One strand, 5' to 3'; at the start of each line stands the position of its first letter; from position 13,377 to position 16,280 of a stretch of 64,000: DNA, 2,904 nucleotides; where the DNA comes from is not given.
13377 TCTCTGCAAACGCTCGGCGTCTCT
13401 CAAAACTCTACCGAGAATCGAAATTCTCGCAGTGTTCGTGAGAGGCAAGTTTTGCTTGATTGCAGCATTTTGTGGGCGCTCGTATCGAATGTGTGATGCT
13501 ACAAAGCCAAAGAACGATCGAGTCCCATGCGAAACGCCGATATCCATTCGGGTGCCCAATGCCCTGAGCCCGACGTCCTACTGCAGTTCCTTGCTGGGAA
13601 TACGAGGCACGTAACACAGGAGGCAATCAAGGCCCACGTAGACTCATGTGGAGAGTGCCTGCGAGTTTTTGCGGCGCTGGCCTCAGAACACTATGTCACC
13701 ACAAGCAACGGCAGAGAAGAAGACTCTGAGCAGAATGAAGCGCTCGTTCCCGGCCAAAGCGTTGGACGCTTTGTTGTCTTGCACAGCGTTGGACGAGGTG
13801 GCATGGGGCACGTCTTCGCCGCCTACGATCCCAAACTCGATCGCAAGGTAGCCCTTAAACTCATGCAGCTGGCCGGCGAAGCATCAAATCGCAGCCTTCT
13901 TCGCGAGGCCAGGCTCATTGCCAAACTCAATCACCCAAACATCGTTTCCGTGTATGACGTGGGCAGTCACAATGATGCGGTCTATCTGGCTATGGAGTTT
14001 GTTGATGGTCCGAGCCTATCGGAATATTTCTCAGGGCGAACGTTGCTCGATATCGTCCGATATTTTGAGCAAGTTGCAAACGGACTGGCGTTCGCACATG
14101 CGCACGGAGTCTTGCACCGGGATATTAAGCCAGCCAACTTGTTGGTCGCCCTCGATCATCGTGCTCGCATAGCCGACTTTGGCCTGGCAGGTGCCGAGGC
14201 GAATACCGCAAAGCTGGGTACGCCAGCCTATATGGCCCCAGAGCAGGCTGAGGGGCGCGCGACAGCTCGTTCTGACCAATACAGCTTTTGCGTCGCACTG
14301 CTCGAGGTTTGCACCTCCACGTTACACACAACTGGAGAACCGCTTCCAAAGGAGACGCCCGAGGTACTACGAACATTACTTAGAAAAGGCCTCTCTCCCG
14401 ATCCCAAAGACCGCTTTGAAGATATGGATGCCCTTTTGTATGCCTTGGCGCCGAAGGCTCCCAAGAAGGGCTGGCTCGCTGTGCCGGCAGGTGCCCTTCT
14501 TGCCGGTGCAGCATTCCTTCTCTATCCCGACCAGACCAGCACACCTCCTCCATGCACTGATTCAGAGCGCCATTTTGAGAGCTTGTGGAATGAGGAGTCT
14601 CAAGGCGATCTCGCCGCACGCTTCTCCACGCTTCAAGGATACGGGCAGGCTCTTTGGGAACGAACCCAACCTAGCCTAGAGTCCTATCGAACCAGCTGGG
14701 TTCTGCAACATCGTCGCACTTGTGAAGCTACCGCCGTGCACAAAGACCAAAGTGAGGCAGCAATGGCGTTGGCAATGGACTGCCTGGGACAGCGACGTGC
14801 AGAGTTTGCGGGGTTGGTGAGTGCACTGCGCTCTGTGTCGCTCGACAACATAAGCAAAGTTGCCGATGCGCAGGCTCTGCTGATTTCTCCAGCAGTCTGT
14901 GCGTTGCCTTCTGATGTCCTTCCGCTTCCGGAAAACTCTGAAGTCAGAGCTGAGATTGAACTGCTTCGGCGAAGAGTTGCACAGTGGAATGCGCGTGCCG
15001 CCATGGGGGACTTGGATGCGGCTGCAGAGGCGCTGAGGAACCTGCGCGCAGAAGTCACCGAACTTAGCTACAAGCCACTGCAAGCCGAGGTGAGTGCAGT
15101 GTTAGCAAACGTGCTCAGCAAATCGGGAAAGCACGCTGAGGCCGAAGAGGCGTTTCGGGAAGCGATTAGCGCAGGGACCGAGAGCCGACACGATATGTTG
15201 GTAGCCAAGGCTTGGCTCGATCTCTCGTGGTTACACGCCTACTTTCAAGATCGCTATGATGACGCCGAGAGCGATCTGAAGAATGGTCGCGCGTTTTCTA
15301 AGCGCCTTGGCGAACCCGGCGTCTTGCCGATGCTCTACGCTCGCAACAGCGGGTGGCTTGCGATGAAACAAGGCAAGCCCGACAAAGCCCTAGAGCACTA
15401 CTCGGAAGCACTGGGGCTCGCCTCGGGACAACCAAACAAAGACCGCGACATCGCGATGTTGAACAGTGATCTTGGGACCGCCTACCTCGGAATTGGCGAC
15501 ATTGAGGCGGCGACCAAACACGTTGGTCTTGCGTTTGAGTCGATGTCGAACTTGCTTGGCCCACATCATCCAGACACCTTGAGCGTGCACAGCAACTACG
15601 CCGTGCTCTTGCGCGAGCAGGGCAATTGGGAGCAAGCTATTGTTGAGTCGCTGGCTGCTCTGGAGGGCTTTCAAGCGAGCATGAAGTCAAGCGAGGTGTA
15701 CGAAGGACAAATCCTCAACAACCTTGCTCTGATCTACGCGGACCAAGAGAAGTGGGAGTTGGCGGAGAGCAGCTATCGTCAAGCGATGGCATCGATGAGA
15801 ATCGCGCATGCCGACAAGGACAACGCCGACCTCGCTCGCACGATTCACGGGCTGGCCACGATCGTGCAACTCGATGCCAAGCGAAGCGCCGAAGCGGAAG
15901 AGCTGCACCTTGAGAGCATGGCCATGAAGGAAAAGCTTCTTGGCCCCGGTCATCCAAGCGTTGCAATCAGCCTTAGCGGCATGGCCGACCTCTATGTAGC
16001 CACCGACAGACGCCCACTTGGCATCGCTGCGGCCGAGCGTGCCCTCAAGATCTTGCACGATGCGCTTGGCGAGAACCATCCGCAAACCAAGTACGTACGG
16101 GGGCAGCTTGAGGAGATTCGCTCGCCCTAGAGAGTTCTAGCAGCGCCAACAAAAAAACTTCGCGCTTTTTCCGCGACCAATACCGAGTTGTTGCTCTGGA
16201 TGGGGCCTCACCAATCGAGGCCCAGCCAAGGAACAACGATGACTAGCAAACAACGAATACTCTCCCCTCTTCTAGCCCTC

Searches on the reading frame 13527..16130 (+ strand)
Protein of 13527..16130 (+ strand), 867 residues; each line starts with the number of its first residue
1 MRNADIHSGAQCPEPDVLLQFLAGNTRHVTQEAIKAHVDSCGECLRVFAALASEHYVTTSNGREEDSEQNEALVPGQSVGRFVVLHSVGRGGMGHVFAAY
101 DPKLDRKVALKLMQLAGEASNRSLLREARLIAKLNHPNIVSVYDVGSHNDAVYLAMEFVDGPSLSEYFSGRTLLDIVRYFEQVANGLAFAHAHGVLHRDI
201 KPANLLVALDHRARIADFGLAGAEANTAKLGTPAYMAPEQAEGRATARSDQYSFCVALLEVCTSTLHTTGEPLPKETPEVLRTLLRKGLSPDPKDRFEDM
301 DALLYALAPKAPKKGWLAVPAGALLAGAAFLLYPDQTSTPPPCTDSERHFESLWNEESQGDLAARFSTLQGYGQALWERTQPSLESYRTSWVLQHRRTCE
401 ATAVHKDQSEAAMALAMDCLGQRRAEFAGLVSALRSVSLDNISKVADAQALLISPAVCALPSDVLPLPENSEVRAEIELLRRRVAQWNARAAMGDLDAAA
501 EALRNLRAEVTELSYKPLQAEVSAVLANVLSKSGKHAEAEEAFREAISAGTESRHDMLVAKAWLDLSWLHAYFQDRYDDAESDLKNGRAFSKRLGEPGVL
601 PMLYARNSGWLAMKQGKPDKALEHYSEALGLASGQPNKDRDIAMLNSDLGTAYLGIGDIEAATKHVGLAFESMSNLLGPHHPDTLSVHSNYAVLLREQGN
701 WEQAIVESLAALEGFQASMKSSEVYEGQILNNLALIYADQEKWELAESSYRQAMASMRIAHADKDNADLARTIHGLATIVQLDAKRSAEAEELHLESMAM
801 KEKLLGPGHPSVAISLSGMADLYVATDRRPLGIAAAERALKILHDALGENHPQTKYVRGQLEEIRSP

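Call 10: search_protein_families(library=pfam, proteins=[window:13527-16130:+], max_evalue=0.001)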
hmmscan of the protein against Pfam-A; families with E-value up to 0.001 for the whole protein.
window:13527-16130:+ (867 aa): 15 families
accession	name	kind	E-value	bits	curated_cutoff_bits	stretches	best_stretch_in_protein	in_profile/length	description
PF00069.31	Pkinase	-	2.4e-39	135.8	31.7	1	83-267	2-196/263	Protein kinase domain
PF13424.12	TPR_12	-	4.4e-36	123.4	30.1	4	642-705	2-65/77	Tetratricopeptide repeat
PF07714.23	PK_Tyr_Ser-Thr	-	1.6e-30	106.7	23.1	1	85-300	4-233/258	Protein tyrosine and serine/threonine kinase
PF13374.12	TPR_10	-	2.2e-22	78.8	27.5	1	770-810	2-41/42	Tetratricopeptide repeat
PF24885.1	TPR_NPHP3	-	2e-15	57.3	100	2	759-845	130-215/239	Nephrocystin-3 TPR domain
PF00515.34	TPR_1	-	4.2e-15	55.3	27.8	1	609-631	8-30/34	Tetratricopeptide repeat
PF07719.23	TPR_2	-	1.2e-13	50.4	27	0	607-630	6-29/34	Tetratricopeptide repeat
PF13176.12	TPR_7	-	4.7e-09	36.1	27.9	0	730-756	2-28/36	Tetratricopeptide repeat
PF13432.12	TPR_16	-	5.8e-08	33.5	32.7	1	488-550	5-61/65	Tetratricopeptide repeat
PF13181.12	TPR_8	-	3.2e-06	27.3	25.7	0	524-548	5-29/34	Tetratricopeptide repeat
PF14559.12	TPR_19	-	6.1e-06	26.9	25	0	492-561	3-67/68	Tetratricopeptide repeat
PF13428.12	TPR_14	-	6.3e-05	23.7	23.5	0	524-553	5-34/44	Tetratricopeptide repeat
PF07721.20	TPR_4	-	0.00022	22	27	0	687-704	3-20/26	Tetratricopeptide repeat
PF13431.12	TPR_17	-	0.00036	21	24.4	0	687-705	15-33/34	Tetratricopeptide repeat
PF03109.22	ABC1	-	0.00038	20.1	22.9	1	117-225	112-218/244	ABC1 atypical kinase-like domain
